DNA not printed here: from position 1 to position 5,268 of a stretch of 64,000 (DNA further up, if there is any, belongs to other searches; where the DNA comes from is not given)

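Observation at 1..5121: Giant (more than 1700 aa) protein with an internal NucA/EndoG-like endonuclease domain and a phage-tape-measure-like hydrophobic helical array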

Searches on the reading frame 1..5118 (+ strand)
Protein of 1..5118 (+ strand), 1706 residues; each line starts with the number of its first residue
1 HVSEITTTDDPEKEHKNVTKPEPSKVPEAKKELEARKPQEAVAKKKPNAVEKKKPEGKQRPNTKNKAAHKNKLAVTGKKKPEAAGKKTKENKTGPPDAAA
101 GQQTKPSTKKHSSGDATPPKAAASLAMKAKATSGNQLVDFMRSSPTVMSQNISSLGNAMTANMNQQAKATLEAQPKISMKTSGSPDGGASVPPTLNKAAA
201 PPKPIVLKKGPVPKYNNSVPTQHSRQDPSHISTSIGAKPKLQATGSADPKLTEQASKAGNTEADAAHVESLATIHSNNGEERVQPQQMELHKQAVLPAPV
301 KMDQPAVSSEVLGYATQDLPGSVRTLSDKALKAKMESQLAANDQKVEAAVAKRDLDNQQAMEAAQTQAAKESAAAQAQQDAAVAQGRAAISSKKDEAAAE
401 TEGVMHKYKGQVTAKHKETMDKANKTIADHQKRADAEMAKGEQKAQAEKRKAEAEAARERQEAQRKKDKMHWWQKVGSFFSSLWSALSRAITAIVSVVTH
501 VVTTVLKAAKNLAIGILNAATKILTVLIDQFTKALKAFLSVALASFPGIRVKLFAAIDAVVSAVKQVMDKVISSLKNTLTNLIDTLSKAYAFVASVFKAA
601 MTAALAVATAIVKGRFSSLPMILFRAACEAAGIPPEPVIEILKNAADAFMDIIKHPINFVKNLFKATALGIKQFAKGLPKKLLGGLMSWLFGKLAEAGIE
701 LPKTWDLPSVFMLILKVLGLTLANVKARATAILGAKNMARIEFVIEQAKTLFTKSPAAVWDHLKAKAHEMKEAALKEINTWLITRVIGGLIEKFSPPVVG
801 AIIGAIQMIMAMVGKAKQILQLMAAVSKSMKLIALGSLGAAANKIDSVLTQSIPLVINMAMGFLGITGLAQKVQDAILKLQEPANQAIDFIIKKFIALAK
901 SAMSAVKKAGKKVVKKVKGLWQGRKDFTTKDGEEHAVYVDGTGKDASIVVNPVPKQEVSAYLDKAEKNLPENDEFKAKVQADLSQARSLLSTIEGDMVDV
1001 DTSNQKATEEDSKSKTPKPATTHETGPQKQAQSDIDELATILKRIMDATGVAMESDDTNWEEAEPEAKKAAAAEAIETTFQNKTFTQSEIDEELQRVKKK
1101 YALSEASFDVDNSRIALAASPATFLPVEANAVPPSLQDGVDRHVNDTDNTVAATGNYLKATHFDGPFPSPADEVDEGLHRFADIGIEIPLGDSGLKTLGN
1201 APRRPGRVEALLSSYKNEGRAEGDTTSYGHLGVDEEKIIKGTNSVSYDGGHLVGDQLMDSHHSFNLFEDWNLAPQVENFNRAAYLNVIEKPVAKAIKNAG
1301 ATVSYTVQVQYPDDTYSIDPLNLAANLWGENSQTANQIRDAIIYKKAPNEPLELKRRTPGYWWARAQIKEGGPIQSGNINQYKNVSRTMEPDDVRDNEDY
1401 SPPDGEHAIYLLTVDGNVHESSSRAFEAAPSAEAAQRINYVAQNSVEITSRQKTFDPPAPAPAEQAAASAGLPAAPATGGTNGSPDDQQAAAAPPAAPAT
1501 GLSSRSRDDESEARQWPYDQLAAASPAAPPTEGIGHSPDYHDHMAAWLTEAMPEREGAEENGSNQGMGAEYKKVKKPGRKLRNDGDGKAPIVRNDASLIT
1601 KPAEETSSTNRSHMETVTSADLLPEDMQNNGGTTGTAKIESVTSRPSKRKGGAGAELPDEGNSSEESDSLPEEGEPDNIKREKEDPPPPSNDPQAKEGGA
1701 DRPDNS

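Call 4: search_protein_families(library=pfam, proteins=[window:1-5118:+], max_evalue=1)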
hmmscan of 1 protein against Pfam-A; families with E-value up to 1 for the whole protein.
window:1-5118:+ (1706 aa): 3 families
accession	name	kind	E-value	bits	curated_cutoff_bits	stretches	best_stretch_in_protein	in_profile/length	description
PF13930.12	Endonuclea_NS_2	-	1.1e-09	39.1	27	1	1204-1315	19-118/132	DNA/RNA non-specific endonuclease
PF01223.29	Endonuclease_NS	-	5.2e-06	26.7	23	1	1210-1322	71-152/223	DNA/RNA non-specific endonuclease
PF04513.17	Baculo_PEP_C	-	0.3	11.6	38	1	502-586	18-101/140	Baculovirus polyhedron envelope protein, PEP, C terminus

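Call 5: search_protein_families(library=ncbifam, proteins=[window:1-5118:+], max_evalue=1)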
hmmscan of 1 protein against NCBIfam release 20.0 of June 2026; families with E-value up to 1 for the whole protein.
window:1-5118:+ (1706 aa): 2 families
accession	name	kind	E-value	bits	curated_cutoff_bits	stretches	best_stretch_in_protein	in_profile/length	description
TIGR02794.1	tolA_full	equivalog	0.0034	16.7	59.45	1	252-467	48-242/362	cell envelope integrity protein TolA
NF053700.1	bfi2_fam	equivalog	0.041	13.3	350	1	440-518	3-73/294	Bf21 family immunity protein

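Call 9: search_protein_families(library=phrogs, proteins=[window:1-5118:+], max_evalue=0.1)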
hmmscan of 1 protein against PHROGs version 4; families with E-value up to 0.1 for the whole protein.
window:1-5118:+ (1706 aa): 5 families
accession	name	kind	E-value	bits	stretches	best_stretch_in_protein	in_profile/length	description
phrog_991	-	tail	8e-12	44.5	1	473-698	681-867/1966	tail length tape measure protein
phrog_58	-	tail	7.4e-07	28.9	1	478-677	734-961/1544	tail length tape measure protein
phrog_4200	-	tail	4.7e-06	26.4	1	472-682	373-579/732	tail length tape measure protein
phrog_5493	-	tail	7.9e-06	25.4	1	473-675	731-914/1102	tail length tape measure protein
phrog_1272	-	tail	1.4e-05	24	2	472-609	808-953/1606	tail length tape measure protein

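Call 10: search_protein_families(library=padloc, proteins=[window:1-5118:+], max_evalue=0.1)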
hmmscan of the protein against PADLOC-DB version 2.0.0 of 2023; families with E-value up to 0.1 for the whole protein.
window:1-5118:+ (1706 aa): 0 families

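Call 11: search_solved_structures(query=window:1-5118:+, max_evalue=1, show_alignments=3)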
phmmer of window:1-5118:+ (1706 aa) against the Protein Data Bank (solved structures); distinct sequences matched with E-value up to 1: 0.

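Call 13: find_homologous_proteins(query=window:1-5118:+, max_evalue=0.001)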
Query window:1-5118:+ (1706 aa): 16 proteins with E <= 0.001 among 8000 candidates.
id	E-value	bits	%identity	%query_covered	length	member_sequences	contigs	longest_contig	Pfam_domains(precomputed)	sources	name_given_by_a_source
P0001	0.0e+0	3728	100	100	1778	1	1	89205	PF01223.30,PF13930.13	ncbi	-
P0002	0.0e+0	1429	81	49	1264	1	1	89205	-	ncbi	-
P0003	3.2e-85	305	28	48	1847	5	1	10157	PF13699.12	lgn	-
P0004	2.2e-80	289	30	42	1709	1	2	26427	PF13699.12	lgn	-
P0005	3.5e-77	278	29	43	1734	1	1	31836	PF13699.12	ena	-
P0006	9.0e-44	168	35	18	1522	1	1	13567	PF13699.12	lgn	-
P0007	2.5e-31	127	36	18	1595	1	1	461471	PF13699.12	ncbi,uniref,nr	ncbi:DUF4157 domain-containing protein [Segetibacter sp. 3557_3]|uniref:eCIS core domain-containing 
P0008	5.2e-28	116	34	15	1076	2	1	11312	PF01442.24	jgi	jgi:hypothetical protein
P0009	4.4e-21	93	24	19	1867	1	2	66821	PF14412.13,PF13699.12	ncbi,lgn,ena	-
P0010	4.0e-15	73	25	33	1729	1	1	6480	-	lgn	-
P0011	5.1e-15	72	24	37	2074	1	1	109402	PF13699.12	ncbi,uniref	ncbi:DUF4157 domain-containing protein [Streptomyces sp. NPDC056500]|uniref:eCIS core domain-contain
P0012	1.7e-11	61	24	42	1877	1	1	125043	PF13699.12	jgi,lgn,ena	-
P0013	8.7e-10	55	26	21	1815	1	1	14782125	PF13699.12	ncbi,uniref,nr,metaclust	ncbi:eCIS core domain-containing protein [Sorangium cellulosum]|uniref:eCIS core domain-containing p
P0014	1.0e-7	48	20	25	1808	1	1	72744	PF13699.12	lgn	-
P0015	6.3e-6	42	27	16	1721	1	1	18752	PF13699.12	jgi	jgi:hypothetical protein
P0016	9.0e-5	39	24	36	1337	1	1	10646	-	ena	-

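Call 15: find_encoding_contigs(protein=P0001, flank=10000, max_places=4)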
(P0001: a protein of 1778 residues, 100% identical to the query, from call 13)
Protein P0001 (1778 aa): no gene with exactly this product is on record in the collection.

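Call 16: find_encoding_contigs(protein=P0002, flank=10000, max_places=4)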
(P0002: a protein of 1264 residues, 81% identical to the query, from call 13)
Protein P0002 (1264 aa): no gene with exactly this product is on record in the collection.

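Call 17: search_protein_families(library=pfam, proteins=[P0002, P0003, P0004, P0005, P0006, P0007], max_evalue=0.01)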
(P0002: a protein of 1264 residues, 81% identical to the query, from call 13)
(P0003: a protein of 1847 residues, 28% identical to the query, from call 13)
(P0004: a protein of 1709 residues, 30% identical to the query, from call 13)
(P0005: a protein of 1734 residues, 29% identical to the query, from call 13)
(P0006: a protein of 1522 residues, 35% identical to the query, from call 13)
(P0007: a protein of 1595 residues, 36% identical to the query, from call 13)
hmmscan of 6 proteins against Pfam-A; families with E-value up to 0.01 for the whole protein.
P0002 (1264 aa): 1 family
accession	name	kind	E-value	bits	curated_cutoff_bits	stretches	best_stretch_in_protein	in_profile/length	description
PF13930.12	Endonuclea_NS_2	-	0.00084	20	27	1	1091-1155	52-117/132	DNA/RNA non-specific endonuclease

P0003 (1847 aa): 1 family
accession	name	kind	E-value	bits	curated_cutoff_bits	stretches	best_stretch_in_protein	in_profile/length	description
PF13699.11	eCIS_core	-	4.6e-30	104.1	22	1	220-295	1-76/79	eCIS core domain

P0004 (1709 aa): 1 family
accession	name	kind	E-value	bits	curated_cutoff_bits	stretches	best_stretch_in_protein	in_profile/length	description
PF13699.11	eCIS_core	-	4.5e-27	94.5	22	1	208-284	1-77/79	eCIS core domain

P0005 (1734 aa): 1 family
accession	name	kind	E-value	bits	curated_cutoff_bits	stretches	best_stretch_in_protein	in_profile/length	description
PF13699.11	eCIS_core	-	3.6e-27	94.8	22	1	238-313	1-76/79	eCIS core domain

P0006 (1522 aa): 4 families
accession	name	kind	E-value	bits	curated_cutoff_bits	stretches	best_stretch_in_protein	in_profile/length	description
PF13699.11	eCIS_core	-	7.7e-30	103.3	22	1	162-238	2-78/79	eCIS core domain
PF13930.12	Endonuclea_NS_2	-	0.00041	21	27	1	1306-1362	55-113/132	DNA/RNA non-specific endonuclease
PF07464.16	ApoLp-III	-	0.001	19.7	36.3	1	698-824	23-141/146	Apolipophorin-III precursor (apoLp-III)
PF01442.23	Apolipoprotein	-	0.0012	19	90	1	740-843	7-107/190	Apolipoprotein A1/A4/E domain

P0007 (1595 aa): 1 family
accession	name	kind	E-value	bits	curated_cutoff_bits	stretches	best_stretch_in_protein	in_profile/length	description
PF13699.11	eCIS_core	-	2.5e-30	104.9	22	1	189-264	2-77/79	eCIS core domain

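Call 20: find_related_loci(query=P0001, collection=genome_contigs, flank=10000)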
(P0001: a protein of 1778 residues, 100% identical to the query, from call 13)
Query P0001 (1778 aa) in genome_contigs; peptide patterns used: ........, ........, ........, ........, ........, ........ (x = any residue, [..] = any of these).
11 stretches matched a pattern, but none encodes a relative of the query by tblastn (E <= 1e-3).

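Call 24: find_encoding_contigs(protein=P0005, flank=10000, max_places=3)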
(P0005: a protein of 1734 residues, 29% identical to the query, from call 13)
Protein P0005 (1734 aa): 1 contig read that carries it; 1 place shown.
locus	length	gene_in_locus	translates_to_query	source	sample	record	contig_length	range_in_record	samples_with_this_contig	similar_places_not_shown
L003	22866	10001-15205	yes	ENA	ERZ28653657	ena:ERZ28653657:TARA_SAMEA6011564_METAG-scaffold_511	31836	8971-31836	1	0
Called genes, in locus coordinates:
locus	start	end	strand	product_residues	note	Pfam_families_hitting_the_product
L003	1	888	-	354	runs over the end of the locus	-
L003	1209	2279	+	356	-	-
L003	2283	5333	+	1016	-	-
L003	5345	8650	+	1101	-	PF13620:CarboxypepD_reg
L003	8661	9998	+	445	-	PF19268:CIS_TMP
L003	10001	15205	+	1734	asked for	PF13699:eCIS_core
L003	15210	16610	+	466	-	PF00004:AAA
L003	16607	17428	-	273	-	PF11860:Muramidase, PF01471:PG_binding_1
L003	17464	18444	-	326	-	PF17963:Big_9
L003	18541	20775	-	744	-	PF01483:P_proprotein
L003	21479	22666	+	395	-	-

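Call 25: find_encoding_contigs(protein=P0007, flank=10000, max_places=3)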
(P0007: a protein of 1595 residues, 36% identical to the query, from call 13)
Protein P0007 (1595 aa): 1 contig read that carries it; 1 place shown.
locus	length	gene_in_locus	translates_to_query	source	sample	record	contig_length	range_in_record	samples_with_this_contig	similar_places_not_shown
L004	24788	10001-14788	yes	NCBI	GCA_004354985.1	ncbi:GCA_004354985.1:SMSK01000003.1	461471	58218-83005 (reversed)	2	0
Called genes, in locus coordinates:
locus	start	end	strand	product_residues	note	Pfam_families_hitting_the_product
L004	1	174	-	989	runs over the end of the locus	PF13620:CarboxypepD_reg, PF13715:CarbopepD_reg_2, PF07715:Plug, PF00593:TonB_dep_Rec_b-barrel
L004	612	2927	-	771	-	PF01055:Glyco_hydro_31_2nd, PF21365:Glyco_hydro_31_3rd, PF17137:DUF5110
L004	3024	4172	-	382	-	PF01263:Aldose_epim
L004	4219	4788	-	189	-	PF12844:HTH_19, PF13560:HTH_31, PF01381:HTH_3, PF07883:Cupin_2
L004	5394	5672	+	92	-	-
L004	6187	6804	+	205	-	PF14065:Pvc16_N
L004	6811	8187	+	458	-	-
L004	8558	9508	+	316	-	PF02574:S-methyl_trans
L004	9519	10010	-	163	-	-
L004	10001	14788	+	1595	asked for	PF13699:eCIS_core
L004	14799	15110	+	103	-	-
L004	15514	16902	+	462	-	PF13699:eCIS_core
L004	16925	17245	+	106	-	-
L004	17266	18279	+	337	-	PF00004:AAA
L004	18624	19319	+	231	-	PF13578:Methyltransf_24 (weak), PF05711:TylF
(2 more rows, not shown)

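Call 35: find_encoding_contigs(protein=P0004, flank=10000, max_places=3)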
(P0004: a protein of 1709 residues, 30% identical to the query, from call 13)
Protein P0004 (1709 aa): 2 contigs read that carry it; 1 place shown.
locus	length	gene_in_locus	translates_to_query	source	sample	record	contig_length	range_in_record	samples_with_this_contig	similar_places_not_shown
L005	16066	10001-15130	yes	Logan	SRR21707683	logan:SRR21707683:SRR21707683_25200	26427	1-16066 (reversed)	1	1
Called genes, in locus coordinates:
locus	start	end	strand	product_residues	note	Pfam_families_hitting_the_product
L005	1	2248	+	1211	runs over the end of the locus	-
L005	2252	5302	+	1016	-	-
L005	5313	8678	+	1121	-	PF13620:CarboxypepD_reg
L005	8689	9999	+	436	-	PF19268:CIS_TMP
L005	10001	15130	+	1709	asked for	PF13699:eCIS_core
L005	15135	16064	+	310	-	?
